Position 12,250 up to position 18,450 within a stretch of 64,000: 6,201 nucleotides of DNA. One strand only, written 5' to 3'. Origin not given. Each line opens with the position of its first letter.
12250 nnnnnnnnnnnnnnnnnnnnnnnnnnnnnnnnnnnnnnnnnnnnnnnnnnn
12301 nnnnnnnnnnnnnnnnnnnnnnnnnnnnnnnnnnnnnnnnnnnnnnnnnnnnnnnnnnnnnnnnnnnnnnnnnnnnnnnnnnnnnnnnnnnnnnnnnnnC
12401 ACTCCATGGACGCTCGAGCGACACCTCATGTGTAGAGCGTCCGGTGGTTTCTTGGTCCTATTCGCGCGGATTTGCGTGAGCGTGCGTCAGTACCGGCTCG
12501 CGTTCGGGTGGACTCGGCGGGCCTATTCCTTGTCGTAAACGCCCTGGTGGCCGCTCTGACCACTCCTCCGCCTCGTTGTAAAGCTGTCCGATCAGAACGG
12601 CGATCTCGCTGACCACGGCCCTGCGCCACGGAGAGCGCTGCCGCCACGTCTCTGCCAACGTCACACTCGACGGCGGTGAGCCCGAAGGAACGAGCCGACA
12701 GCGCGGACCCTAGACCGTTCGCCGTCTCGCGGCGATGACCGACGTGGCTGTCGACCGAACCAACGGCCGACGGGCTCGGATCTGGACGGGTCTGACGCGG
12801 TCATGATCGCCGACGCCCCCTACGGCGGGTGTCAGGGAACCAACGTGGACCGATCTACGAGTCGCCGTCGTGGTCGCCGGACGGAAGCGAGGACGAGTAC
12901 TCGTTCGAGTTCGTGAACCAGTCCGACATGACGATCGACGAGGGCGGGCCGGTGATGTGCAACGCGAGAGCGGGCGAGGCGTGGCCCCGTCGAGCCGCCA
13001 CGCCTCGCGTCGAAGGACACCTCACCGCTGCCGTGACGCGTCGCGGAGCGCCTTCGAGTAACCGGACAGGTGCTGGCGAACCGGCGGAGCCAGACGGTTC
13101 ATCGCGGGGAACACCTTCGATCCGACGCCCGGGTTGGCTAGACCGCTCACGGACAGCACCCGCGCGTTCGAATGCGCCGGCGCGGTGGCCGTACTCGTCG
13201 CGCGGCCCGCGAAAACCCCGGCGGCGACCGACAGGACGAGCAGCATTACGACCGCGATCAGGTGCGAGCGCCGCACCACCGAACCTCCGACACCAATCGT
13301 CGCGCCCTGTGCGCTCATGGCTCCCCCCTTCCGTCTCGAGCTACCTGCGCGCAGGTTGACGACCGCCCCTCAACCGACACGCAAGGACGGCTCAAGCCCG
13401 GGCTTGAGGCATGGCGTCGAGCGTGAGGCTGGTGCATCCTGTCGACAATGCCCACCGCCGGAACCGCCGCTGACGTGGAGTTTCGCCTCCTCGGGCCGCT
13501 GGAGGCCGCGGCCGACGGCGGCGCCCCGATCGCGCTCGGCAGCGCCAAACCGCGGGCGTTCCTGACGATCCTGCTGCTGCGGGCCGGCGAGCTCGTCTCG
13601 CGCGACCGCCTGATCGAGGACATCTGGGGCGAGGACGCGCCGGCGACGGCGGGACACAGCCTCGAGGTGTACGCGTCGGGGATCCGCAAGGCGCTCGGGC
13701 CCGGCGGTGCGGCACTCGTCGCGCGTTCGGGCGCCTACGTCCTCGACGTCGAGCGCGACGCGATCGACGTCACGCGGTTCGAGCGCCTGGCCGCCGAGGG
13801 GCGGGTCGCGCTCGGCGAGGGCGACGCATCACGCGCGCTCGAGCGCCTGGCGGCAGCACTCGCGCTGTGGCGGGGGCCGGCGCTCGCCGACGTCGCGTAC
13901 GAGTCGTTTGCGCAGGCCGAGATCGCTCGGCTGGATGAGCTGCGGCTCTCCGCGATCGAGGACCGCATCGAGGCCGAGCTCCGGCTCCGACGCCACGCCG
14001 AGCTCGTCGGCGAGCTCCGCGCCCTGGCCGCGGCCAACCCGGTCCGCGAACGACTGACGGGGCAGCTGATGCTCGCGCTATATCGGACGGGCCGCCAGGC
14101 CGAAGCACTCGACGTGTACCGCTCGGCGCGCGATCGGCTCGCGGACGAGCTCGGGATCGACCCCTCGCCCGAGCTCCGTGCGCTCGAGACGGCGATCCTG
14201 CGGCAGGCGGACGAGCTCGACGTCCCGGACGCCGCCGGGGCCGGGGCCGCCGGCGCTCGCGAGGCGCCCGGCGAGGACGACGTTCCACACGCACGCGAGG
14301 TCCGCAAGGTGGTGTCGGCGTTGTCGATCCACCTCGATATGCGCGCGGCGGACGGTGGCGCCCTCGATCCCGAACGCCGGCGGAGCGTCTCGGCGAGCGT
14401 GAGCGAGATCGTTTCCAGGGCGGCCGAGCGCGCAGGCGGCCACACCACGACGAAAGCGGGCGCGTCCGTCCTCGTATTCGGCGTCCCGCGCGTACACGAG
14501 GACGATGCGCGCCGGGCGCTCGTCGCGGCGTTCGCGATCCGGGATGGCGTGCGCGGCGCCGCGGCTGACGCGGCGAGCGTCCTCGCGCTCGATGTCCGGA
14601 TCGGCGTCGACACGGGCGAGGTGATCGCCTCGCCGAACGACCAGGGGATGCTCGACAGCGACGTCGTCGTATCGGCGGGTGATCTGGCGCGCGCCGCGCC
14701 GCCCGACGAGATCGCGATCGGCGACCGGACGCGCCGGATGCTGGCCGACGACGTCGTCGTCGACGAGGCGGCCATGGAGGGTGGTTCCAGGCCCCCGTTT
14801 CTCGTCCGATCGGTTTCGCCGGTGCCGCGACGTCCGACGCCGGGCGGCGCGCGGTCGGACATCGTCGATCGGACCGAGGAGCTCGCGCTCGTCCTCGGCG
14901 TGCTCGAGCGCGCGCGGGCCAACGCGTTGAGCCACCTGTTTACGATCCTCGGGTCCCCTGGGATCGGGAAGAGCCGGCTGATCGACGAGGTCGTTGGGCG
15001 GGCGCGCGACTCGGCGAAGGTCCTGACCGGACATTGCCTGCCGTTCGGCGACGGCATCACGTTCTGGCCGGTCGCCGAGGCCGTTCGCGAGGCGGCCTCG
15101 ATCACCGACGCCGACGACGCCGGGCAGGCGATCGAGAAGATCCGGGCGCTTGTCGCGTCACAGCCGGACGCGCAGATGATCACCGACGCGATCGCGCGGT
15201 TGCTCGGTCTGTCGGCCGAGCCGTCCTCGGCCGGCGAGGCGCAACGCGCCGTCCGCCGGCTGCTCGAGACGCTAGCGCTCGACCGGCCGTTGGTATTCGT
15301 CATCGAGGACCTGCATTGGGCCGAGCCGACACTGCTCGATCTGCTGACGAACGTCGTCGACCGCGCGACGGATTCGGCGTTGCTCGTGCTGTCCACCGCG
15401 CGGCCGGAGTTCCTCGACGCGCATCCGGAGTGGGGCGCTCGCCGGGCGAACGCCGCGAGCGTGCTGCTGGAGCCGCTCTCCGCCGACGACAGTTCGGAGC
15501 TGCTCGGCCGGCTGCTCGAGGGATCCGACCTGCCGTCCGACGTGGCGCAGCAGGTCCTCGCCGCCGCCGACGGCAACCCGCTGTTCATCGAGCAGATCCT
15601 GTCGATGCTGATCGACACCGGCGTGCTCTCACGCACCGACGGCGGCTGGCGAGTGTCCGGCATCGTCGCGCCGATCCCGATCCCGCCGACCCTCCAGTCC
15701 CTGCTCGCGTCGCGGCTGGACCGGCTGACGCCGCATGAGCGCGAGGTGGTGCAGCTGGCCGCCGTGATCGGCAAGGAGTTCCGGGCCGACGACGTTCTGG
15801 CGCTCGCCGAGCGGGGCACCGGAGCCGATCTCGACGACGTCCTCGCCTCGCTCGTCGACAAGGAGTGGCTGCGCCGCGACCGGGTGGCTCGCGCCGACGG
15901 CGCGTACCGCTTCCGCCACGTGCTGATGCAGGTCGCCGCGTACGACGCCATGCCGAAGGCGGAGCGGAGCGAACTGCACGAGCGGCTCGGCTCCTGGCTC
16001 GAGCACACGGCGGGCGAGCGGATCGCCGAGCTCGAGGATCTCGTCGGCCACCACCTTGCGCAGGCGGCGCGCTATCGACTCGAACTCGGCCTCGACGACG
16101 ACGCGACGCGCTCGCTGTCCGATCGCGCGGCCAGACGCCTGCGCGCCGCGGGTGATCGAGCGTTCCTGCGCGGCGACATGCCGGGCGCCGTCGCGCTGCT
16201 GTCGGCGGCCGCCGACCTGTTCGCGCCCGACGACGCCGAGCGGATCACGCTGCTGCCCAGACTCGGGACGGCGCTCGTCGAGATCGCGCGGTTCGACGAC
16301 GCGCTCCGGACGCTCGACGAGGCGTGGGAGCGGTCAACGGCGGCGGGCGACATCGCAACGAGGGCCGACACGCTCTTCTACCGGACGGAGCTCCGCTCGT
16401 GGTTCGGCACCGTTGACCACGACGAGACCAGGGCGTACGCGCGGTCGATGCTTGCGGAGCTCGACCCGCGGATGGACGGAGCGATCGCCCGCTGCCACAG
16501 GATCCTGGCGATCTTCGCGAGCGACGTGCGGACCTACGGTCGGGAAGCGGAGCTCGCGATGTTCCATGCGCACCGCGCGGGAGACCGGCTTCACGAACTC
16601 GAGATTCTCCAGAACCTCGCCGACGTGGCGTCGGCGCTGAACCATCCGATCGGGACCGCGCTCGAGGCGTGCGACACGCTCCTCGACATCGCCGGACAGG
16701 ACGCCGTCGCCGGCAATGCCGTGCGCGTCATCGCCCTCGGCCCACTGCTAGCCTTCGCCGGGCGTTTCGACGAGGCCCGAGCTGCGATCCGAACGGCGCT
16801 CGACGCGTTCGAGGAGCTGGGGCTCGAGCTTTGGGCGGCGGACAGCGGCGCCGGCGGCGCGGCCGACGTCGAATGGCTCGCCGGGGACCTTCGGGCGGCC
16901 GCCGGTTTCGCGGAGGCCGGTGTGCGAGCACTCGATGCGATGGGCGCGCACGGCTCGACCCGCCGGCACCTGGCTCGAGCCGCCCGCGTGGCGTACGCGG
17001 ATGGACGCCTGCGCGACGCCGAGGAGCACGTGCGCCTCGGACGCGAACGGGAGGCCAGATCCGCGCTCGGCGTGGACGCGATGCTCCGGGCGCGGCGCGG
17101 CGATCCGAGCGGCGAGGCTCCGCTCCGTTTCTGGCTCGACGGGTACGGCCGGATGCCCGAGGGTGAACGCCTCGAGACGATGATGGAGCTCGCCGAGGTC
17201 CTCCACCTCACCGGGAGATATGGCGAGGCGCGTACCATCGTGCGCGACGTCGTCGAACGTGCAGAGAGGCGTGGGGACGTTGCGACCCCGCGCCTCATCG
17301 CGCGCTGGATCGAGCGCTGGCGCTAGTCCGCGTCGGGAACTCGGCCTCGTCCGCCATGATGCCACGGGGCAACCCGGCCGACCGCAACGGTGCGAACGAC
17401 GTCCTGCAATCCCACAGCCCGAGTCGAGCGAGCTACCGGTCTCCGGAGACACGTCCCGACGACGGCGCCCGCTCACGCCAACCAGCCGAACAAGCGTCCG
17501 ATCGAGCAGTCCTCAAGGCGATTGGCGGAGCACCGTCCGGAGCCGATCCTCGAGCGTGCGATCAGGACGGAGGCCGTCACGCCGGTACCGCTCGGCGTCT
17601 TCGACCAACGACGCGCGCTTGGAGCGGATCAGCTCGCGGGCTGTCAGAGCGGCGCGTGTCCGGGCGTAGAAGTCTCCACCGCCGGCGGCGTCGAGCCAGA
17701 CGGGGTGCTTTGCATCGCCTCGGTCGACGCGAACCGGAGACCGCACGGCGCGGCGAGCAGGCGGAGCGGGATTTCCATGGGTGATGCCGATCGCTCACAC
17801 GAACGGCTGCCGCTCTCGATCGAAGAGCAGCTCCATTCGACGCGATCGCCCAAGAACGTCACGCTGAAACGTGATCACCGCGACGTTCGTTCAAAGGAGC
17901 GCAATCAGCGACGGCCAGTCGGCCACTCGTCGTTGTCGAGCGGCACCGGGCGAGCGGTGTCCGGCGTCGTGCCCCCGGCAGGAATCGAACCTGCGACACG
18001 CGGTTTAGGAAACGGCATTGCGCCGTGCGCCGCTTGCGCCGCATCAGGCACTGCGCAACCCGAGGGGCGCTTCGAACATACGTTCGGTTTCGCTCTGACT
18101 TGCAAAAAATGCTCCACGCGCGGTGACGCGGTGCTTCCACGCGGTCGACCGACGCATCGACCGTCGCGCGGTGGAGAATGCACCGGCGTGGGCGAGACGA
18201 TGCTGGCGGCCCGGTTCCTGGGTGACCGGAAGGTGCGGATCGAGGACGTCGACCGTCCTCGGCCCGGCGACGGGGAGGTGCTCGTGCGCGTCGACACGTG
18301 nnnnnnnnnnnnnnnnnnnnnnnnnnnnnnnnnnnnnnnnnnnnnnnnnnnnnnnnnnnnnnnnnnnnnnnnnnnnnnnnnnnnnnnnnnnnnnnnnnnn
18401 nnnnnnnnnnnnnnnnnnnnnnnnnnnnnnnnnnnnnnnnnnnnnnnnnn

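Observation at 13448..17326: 1292-aa BTAD-cyclase-like-NB-ARC-TPR regulator immediately upstream of the island boundary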

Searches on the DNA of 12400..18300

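Call 70: search_rna_families(source=window, start=12400, end=18300, threshold=gathering)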
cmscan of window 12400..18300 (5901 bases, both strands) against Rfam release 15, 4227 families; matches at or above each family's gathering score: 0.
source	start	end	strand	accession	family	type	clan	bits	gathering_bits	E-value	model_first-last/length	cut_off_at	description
